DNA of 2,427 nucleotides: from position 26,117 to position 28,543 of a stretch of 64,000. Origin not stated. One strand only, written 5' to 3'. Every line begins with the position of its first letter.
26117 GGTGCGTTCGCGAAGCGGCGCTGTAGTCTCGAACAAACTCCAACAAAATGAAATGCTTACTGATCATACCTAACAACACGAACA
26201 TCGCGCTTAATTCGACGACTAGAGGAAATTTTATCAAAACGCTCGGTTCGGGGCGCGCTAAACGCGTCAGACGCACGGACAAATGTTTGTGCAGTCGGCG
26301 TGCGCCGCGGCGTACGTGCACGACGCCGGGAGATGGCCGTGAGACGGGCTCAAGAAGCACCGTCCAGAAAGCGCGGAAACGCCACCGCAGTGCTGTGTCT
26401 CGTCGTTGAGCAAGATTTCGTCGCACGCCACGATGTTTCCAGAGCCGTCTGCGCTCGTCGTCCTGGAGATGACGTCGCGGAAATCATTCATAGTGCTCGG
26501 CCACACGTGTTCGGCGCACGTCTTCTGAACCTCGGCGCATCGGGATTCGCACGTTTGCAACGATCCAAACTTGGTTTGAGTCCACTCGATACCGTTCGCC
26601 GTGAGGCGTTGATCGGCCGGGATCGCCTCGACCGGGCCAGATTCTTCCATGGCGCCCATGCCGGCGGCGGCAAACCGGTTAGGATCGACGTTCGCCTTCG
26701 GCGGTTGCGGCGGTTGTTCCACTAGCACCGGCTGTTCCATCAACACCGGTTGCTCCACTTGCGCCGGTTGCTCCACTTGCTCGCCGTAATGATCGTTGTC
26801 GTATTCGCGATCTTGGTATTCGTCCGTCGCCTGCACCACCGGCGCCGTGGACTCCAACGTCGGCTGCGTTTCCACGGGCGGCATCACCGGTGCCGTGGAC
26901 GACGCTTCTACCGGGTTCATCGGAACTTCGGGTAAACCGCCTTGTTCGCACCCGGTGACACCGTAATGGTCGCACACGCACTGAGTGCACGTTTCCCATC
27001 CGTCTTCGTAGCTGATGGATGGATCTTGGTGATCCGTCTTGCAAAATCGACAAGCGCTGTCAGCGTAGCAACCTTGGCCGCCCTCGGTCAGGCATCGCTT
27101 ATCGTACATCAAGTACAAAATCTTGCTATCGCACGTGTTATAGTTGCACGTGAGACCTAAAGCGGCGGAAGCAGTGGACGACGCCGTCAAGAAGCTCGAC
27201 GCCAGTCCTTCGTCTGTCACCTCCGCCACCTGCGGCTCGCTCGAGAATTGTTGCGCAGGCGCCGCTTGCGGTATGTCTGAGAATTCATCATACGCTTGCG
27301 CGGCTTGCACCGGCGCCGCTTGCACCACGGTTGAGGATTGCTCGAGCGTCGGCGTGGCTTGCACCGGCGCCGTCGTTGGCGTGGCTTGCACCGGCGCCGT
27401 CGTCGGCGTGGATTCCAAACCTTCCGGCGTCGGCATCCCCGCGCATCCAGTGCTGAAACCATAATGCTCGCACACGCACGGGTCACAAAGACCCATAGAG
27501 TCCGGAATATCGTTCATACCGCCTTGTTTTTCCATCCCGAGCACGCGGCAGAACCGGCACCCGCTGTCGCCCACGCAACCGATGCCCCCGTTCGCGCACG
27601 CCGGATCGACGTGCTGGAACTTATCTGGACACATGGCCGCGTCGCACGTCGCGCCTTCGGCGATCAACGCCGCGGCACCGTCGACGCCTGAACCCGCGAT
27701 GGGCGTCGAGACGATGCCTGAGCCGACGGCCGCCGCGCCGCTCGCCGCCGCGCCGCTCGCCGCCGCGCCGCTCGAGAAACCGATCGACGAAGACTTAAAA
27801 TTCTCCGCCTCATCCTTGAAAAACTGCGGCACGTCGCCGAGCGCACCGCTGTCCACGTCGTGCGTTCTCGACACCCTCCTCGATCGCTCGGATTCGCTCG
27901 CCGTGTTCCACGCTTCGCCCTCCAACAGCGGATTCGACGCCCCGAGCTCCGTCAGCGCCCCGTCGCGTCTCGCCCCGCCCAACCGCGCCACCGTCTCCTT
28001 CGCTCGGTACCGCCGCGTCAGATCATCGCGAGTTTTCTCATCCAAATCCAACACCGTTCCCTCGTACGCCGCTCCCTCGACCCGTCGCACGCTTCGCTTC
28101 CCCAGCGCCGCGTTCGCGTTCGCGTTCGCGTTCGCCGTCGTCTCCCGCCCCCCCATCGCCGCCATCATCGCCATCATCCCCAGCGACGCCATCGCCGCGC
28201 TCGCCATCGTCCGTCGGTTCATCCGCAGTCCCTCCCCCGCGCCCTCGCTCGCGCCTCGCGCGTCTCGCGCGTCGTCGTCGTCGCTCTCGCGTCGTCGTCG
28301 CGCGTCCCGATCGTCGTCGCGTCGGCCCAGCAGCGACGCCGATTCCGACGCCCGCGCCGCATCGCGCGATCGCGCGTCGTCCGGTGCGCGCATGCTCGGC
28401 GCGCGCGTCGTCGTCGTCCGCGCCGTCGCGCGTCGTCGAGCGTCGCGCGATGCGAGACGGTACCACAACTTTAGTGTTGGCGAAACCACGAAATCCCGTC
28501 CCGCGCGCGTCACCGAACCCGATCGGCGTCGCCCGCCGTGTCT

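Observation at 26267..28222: Secreted protein built from a repeated, apparently undescribed 10-cysteine module (C-x4-C-x10-12-C-x6-C-x5-CRFC-x17-20-C-x2-CVC-[ED]HYG-x3-GC)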

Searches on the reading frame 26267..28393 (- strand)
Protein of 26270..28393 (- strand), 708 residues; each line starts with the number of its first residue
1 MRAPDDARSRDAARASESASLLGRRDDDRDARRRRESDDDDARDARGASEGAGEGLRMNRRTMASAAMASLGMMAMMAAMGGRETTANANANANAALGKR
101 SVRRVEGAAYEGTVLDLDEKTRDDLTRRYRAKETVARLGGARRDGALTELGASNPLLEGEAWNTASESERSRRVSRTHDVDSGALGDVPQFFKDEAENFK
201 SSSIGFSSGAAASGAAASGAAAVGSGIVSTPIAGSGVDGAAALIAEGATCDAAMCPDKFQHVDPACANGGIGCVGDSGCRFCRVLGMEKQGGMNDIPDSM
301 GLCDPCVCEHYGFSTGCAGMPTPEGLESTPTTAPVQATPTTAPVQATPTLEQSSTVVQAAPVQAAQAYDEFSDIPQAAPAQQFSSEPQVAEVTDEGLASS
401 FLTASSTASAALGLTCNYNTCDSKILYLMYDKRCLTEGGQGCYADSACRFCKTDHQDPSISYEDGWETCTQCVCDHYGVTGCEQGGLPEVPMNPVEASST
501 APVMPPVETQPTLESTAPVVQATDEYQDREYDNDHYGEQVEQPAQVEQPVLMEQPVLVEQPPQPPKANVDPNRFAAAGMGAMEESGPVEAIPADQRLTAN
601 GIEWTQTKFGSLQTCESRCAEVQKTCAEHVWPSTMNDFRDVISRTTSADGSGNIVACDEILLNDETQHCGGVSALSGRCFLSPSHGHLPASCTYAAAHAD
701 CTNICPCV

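Call 5: search_protein_families(library=pfam, proteins=[window:26267-28222:-], max_evalue=10)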
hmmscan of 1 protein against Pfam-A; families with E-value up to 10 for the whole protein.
window:26267-28222:- (651 aa): 0 families

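Call 6: find_homologous_proteins(query=window:26270-28222:-, max_evalue=0.001)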
Query window:26270-28222:- (651 aa): 10 proteins with E <= 0.001 among 8000 candidates.
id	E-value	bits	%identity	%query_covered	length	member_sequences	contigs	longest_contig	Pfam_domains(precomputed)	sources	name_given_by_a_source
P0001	0.0e+0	1476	100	100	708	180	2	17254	-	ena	-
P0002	9.0e-140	486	43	93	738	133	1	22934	-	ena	-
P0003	4.6e-135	470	42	93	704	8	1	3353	-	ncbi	-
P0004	2.3e-118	415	40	87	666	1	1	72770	-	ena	-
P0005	3.7e-112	394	71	23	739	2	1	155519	-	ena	-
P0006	9.7e-112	393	70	23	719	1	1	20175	-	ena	-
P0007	2.1e-109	385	38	95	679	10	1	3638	-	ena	-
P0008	2.3e-108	382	67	26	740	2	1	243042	-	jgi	-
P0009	9.8e-107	377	70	23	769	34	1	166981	-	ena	-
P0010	6.1e-21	93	35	22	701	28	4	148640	-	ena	-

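Call 8: list_cluster_members(proteins=[P0001, P0003, P0008, P0002])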
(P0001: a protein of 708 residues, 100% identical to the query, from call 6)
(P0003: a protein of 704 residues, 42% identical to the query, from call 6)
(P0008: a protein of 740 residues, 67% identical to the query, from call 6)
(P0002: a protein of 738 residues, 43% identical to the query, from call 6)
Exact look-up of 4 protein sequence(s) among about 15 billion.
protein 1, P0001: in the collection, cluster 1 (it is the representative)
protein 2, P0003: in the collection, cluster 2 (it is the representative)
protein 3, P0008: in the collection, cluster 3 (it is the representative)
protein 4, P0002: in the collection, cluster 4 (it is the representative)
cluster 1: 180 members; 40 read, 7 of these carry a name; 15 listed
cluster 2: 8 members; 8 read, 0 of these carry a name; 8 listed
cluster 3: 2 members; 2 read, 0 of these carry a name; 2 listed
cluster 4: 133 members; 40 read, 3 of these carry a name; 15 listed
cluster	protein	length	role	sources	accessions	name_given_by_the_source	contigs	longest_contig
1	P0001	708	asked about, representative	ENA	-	-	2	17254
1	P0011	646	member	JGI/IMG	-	hypothetical protein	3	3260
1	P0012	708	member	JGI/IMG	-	hypothetical protein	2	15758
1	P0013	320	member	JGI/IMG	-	hypothetical protein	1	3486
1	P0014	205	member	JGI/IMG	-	hypothetical protein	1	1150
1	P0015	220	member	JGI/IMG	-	hypothetical protein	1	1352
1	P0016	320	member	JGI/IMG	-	hypothetical protein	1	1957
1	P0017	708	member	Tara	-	strand:+ start:119 stop:2245 length:2127 start_codon:yes stop_codon:yes gene_type:complete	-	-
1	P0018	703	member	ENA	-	-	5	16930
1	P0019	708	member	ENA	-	-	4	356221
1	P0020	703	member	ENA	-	-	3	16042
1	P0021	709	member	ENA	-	-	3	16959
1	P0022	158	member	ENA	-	-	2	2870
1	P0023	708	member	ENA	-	-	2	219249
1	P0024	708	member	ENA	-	-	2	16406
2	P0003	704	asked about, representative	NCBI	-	-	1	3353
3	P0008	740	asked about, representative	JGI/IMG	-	-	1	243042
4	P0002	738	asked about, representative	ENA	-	-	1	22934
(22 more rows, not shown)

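Call 14: find_encoding_contigs(protein=P0001, flank=3000, max_places=3)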
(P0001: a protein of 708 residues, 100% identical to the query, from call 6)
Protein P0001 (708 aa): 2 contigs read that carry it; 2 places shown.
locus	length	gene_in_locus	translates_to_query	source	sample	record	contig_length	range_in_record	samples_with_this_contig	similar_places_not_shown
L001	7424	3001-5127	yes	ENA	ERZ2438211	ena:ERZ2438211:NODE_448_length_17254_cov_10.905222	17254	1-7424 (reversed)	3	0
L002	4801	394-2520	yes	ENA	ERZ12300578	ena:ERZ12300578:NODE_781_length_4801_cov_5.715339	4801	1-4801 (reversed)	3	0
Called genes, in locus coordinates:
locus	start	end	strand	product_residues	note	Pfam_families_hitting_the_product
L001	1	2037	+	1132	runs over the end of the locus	PF03600:CitMHS, PF02080:TrkA_C, PF03600:CitMHS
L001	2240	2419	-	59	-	-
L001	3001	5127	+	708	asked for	-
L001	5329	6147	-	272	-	PF24931:ACT_ACR9_3rd (faint), PF26956:ACT_ACR_D1 (weak)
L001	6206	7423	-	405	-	?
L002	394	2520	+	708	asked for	-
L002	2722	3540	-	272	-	PF24931:ACT_ACR9_3rd (faint), PF26956:ACT_ACR_D1 (weak)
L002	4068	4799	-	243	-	?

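Call 44: list_cluster_members(proteins=[window:26270-28393:-, window:29366-32761:-, P0094, P0097, P0131, P0137, P0172, P0178, P0102, P0175])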
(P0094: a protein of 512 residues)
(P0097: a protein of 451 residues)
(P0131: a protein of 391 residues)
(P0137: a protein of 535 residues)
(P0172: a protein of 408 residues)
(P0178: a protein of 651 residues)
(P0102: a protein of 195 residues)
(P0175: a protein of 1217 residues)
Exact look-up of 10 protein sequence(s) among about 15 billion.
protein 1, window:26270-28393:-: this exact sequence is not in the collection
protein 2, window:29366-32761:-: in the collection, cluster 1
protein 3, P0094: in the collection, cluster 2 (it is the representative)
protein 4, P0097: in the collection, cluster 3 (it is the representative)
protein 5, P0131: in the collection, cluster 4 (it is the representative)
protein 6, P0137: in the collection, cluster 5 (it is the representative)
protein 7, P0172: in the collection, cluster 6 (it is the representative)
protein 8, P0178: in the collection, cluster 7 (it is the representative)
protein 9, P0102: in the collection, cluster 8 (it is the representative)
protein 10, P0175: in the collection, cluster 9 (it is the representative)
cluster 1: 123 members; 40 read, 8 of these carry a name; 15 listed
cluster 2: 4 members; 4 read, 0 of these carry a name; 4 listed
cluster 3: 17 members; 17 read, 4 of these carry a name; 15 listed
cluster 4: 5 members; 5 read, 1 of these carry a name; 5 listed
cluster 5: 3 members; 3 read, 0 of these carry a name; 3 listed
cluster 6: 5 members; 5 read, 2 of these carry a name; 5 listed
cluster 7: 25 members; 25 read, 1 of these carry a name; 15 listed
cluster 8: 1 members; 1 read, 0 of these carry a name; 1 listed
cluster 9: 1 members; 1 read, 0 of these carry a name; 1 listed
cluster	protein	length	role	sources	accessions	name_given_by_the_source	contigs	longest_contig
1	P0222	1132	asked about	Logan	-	-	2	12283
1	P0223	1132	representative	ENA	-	-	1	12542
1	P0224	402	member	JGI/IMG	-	hypothetical protein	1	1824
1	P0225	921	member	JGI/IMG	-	di/tricarboxylate transporter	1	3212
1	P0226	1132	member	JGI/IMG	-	di/tricarboxylate transporter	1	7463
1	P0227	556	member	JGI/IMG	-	uncharacterized protein with PhoU and TrkA domain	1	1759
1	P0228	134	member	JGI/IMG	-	UTP:GlnB (protein PII) uridylyltransferase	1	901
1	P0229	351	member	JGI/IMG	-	di/tricarboxylate transporter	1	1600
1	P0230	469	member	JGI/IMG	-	hypothetical protein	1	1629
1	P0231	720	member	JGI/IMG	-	di/tricarboxylate transporter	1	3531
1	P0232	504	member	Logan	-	-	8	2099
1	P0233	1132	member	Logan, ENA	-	-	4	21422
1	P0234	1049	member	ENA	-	-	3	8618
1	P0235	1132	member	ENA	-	-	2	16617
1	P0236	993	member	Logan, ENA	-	-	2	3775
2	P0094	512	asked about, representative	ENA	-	-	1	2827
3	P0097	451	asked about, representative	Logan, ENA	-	-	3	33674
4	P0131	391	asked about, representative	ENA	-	-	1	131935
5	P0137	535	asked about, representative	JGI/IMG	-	-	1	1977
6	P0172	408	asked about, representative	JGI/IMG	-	hypothetical protein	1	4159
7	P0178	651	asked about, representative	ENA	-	-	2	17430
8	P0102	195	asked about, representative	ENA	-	-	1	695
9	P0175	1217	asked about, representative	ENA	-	-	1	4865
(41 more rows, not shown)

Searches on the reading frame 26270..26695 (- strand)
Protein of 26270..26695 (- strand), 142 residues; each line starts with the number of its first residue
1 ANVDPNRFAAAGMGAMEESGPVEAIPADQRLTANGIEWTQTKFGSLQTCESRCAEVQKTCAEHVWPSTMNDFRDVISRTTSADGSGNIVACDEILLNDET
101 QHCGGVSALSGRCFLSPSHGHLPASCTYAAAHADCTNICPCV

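Call 17: find_homologous_proteins(query=A3, max_evalue=0.01)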
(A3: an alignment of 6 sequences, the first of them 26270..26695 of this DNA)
Query A3 (6 sequences) (142 aa, profile of the alignment): 10 proteins with E <= 0.01 among 1083 candidates.
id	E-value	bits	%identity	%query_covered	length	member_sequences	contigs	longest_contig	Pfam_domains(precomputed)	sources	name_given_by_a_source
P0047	1.8e-73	263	74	99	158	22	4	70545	-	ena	-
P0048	3.3e-68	246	71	99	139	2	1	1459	-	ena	-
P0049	1.0e-41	160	37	89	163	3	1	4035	-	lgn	-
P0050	1.6e-31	127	37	79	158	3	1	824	-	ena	-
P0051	6.8e-31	125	37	79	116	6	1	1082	-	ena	-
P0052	2.4e-30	123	37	79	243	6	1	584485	-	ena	-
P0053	5.2e-29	119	41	77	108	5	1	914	-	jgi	jgi:hypothetical protein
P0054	8.9e-27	112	71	46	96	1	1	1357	-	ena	-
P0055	1.2e-16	79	39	58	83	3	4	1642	-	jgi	jgi:hypothetical protein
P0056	2.3e-13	68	41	35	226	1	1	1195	-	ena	-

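Call 18: search_solved_structures(query=A3, max_evalue=10)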
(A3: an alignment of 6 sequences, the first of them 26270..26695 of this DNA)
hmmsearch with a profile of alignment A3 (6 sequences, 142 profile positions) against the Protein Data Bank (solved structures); distinct sequences matched with E-value up to 10: 4.
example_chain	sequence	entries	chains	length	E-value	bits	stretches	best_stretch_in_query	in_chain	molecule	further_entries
9emy_A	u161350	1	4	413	0.11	16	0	50-94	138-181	non-specific serine/threonine protein kinase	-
6rvv_AA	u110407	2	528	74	0.55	13.7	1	67-122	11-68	Transcription attenuation protein MtrB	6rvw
9n59_A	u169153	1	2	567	0.67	13.4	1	6-76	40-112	Flagellin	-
2exs_A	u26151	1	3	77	1.5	12.2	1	68-127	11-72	Transcription attenuation protein mtrB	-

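Call 27: predict_structure(alignment_id=A4)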
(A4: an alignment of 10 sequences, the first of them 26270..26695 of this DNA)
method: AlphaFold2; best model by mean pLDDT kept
length: 142 residues; sequences in the alignment: 10
mean_pLDDT: 44.2   pTM: 0.45
mean pLDDT of the five models: 44.2, 42.6, 37.3, 33.3, 31.9
residues with pLDDT >= 90: 0; 70-90: 7; 50-70: 43; < 50: 92
segments of 3 or more residues with pLDDT < 50: 1-34, 81-136
pLDDT, mean of each block of 10 residues (from residue 1): 36 33 35 55 57 74 55 53 34 30 35 35 33 50 69
secondary structure, 60 per line:
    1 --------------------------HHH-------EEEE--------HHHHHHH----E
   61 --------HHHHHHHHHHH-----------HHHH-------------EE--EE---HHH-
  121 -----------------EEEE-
elements in order: E37-40 H49-55 H69-79 H91-94 E138-141

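Call 66: search_protein_families(library=pfam, alignment_id=A4, max_evalue=10)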
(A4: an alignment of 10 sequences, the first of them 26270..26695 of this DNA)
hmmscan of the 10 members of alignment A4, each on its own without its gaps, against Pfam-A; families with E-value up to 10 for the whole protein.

A. member 1, window:26270-26695:- (142 aa): 0 families

B. families by the number of members that match (of 10 scanned): 1 family
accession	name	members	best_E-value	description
PF15024.11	Glyco_transf_18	2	0.85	Glycosyltransferase family 18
